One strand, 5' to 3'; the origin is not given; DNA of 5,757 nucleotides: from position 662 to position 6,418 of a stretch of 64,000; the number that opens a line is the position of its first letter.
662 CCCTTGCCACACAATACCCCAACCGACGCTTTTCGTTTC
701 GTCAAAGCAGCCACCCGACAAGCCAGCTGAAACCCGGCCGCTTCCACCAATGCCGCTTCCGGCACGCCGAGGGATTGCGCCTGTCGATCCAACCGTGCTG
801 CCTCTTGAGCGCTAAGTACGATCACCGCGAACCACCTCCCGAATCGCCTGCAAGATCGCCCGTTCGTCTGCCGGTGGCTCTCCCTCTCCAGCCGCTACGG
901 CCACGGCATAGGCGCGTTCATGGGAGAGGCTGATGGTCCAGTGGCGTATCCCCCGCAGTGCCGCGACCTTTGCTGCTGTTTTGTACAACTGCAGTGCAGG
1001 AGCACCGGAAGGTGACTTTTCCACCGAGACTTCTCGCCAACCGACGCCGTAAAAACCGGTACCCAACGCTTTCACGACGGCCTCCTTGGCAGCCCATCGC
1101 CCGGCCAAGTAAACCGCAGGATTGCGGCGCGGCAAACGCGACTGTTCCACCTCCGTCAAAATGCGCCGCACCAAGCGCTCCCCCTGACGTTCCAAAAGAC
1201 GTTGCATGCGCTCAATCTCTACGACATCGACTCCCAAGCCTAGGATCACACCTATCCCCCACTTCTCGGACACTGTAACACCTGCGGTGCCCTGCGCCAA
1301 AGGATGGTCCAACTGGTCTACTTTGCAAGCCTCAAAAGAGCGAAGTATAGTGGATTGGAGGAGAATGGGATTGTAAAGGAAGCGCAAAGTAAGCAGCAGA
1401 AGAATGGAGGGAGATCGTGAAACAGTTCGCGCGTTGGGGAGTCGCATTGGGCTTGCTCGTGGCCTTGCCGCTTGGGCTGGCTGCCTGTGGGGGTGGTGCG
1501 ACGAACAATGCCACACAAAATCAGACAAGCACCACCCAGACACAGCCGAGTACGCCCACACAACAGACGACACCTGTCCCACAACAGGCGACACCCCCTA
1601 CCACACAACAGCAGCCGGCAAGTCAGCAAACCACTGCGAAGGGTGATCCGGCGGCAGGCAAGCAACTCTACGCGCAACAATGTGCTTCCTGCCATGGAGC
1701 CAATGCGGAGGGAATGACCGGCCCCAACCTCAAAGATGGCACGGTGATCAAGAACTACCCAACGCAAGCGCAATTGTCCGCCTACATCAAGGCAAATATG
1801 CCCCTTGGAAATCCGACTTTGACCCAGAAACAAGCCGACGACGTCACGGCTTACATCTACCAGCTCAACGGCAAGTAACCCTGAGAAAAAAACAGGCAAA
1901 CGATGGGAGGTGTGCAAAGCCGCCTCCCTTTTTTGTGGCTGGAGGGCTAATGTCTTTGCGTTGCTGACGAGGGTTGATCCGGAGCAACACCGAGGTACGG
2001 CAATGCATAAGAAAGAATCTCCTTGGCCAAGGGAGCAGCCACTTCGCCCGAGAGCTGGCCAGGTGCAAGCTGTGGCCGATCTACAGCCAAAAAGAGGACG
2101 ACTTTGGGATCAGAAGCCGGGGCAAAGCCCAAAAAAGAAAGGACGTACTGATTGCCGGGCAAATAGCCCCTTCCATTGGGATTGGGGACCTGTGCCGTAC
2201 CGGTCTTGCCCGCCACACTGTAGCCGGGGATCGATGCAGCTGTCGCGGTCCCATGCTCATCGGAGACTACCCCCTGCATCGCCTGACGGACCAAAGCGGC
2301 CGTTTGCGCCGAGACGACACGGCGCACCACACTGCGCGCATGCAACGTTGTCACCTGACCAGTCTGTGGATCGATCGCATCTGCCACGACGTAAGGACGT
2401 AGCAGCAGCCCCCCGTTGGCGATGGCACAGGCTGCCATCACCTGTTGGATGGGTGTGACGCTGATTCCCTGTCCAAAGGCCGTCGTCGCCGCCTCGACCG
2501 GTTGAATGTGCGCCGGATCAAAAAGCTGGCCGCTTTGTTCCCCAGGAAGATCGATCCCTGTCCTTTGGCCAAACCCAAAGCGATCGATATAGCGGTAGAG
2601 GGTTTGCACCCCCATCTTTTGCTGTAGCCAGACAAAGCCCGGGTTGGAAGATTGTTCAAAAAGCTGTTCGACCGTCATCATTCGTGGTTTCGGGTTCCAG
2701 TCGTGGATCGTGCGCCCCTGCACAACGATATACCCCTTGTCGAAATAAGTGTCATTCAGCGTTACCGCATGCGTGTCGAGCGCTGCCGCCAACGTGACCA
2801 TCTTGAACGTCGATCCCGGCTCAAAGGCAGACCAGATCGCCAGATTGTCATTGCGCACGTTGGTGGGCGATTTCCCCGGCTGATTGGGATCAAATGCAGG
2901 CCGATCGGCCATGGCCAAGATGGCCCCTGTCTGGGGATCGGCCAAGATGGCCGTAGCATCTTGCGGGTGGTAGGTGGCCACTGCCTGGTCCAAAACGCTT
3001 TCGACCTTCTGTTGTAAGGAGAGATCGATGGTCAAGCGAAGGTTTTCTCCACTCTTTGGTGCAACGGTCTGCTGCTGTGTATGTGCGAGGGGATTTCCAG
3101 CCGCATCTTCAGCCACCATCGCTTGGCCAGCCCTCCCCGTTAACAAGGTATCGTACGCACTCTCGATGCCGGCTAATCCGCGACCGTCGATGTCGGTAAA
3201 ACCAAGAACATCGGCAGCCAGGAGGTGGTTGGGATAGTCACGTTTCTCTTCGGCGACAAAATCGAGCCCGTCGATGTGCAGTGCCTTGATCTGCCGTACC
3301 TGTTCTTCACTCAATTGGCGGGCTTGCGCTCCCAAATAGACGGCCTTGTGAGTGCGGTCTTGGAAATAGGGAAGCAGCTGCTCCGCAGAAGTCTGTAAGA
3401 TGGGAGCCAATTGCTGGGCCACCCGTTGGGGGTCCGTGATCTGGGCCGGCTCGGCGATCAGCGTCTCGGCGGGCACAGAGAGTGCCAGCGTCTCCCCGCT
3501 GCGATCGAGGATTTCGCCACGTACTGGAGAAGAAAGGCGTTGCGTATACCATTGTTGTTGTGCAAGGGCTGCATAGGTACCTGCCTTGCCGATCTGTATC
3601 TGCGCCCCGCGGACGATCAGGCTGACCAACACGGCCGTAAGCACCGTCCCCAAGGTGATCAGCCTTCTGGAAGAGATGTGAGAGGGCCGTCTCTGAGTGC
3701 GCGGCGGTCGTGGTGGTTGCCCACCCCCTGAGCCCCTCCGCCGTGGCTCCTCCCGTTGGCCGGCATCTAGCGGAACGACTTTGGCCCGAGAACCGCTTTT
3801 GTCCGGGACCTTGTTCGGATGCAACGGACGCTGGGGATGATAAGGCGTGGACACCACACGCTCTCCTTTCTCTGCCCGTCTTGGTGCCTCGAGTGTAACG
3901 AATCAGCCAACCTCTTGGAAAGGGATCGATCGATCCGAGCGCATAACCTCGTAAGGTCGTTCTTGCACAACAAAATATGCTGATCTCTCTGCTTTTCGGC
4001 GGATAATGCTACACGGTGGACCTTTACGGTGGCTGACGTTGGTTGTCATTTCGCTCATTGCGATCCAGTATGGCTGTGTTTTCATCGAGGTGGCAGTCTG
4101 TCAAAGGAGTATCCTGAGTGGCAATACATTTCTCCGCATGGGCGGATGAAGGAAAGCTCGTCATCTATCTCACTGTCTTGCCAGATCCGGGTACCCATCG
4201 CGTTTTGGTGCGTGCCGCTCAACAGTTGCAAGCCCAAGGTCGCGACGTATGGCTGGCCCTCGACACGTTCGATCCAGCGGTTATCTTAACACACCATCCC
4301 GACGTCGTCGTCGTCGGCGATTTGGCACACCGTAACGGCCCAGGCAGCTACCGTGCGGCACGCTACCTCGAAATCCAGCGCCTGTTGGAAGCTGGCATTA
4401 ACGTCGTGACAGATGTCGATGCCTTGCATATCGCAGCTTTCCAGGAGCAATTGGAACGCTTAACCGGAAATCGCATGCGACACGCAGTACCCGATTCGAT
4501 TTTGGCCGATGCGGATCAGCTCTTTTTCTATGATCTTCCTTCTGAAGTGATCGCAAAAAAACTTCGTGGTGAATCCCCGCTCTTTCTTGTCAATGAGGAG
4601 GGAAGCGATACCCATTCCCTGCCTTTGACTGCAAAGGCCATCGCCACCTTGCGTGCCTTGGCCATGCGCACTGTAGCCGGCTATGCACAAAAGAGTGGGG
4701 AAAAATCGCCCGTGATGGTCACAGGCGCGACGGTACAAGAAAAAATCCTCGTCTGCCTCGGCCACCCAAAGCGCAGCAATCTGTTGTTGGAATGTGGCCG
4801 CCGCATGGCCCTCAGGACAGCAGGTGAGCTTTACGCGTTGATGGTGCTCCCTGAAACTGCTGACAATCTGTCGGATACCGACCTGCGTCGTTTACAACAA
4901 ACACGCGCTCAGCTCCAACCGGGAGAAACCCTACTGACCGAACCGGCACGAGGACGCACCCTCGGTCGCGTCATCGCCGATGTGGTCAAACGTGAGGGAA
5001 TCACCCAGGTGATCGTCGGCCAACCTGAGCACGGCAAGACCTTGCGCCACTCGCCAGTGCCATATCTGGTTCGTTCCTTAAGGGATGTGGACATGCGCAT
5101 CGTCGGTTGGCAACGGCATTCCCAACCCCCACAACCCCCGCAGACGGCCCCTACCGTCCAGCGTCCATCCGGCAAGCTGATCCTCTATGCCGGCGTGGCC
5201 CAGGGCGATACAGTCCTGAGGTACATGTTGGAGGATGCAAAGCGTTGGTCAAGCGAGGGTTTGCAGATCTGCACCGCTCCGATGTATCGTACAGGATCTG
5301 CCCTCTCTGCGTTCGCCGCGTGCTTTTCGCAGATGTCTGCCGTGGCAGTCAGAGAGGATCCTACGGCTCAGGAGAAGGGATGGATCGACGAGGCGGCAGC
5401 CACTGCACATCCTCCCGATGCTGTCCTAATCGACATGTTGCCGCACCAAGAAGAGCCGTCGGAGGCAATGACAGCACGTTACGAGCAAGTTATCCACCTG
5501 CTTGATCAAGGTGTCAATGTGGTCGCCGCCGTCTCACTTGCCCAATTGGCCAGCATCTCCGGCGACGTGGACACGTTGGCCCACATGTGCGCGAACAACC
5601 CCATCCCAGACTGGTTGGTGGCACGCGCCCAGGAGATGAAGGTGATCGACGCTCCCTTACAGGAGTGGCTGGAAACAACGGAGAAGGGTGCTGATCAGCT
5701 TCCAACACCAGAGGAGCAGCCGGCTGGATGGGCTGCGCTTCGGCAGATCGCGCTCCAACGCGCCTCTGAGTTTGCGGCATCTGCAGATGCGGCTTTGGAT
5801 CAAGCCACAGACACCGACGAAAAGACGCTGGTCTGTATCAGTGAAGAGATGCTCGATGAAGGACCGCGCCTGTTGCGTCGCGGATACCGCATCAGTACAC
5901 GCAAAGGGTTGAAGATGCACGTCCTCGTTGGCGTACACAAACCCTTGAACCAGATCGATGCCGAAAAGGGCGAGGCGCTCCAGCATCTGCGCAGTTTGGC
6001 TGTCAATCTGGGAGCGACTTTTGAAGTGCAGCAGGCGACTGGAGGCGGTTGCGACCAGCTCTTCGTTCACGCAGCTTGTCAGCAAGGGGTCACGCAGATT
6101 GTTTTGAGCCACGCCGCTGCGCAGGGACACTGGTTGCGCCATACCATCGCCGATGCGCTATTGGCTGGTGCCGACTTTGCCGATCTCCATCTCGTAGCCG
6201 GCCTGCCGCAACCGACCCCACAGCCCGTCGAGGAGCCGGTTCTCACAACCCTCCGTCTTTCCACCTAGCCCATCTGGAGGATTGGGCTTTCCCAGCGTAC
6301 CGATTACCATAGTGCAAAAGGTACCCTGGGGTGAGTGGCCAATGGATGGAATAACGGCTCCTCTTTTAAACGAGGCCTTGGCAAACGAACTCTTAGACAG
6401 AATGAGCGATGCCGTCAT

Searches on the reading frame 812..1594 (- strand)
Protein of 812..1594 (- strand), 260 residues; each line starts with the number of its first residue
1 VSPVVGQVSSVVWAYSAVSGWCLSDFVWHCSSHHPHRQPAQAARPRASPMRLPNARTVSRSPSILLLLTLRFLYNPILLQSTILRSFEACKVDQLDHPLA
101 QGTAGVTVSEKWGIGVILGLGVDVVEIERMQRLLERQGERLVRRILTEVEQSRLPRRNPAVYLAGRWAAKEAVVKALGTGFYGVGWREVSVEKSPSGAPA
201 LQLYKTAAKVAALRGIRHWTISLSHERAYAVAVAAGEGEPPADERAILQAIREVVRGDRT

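Call 48: search_protein_families(library=pfam, proteins=[window:812-1594:-])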
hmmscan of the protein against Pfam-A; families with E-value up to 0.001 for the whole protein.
window:812-1594:- (260 aa): 1 family
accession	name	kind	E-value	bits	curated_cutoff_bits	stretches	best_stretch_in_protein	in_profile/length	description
PF01648.25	ACPS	-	9e-20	71.2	25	1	119-233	1-110/111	4'-phosphopantetheinyl transferase superfamily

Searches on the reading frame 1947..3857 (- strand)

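Call 48: search_protein_families(library=pfam, proteins=[window:1947-3857:-])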
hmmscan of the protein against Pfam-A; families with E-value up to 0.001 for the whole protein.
window:1947-3857:- (636 aa): 3 families
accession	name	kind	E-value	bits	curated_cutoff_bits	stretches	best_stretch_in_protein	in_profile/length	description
PF00905.27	Transpeptidase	-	2.7e-84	283.3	22.1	1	302-615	2-298/299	Penicillin binding protein transpeptidase domain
PF03717.20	PBP_dimer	-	5.4e-20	73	24.4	1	111-259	4-178/180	Penicillin-binding Protein dimerisation domain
PF21922.1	PBP_dimer_2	-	0.00014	22.5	27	0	205-248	24-66/83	Penicillin binding protein A dimerisation domain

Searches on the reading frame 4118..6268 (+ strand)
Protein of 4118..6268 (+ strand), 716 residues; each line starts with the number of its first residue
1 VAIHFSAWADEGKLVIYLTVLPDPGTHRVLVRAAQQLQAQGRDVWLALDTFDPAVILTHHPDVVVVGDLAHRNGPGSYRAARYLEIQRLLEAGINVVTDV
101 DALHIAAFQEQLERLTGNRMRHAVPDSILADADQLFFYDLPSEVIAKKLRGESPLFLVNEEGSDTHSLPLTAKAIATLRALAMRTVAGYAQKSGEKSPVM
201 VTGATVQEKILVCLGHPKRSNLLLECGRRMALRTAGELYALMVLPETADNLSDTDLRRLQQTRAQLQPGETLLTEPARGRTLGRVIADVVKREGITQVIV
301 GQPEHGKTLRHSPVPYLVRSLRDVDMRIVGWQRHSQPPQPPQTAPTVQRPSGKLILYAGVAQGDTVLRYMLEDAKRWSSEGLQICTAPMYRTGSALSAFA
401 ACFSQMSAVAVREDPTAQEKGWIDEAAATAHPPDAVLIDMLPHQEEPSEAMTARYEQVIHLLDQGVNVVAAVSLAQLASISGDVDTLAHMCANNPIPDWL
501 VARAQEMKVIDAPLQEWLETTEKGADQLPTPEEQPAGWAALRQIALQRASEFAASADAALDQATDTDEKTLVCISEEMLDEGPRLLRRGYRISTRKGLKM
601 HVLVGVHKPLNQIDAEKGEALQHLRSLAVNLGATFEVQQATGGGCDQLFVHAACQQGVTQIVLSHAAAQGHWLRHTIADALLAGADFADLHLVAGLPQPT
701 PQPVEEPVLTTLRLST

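Call 4: search_protein_families(library=pfam, proteins=[window:4118-6268:+])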
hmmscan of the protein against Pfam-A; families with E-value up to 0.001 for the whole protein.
window:4118-6268:+ (716 aa): 1 family
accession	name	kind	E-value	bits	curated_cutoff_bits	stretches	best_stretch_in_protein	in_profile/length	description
PF02702.23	KdpD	-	2.4e-52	177.9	26.1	2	48-187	70-207/210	Osmosensitive K+ channel His kinase sensor domain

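Call 5: search_protein_families(library=ncbifam, proteins=[window:4118-6268:+])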
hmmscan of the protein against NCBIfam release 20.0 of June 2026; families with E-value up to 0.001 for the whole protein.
window:4118-6268:+ (716 aa): 2 families
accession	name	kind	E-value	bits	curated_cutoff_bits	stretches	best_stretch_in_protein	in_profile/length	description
NF038185.1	KdpD_non_kinase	exception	1.3e-72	245.2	550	2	52-329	90-370/373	KdpD-like non-kinase potassium sensor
NF007793.0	PRK10490.1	equivalog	1.6e-40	138.9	1123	2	48-333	90-376/895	two-component system sensor histidine kinase KdpD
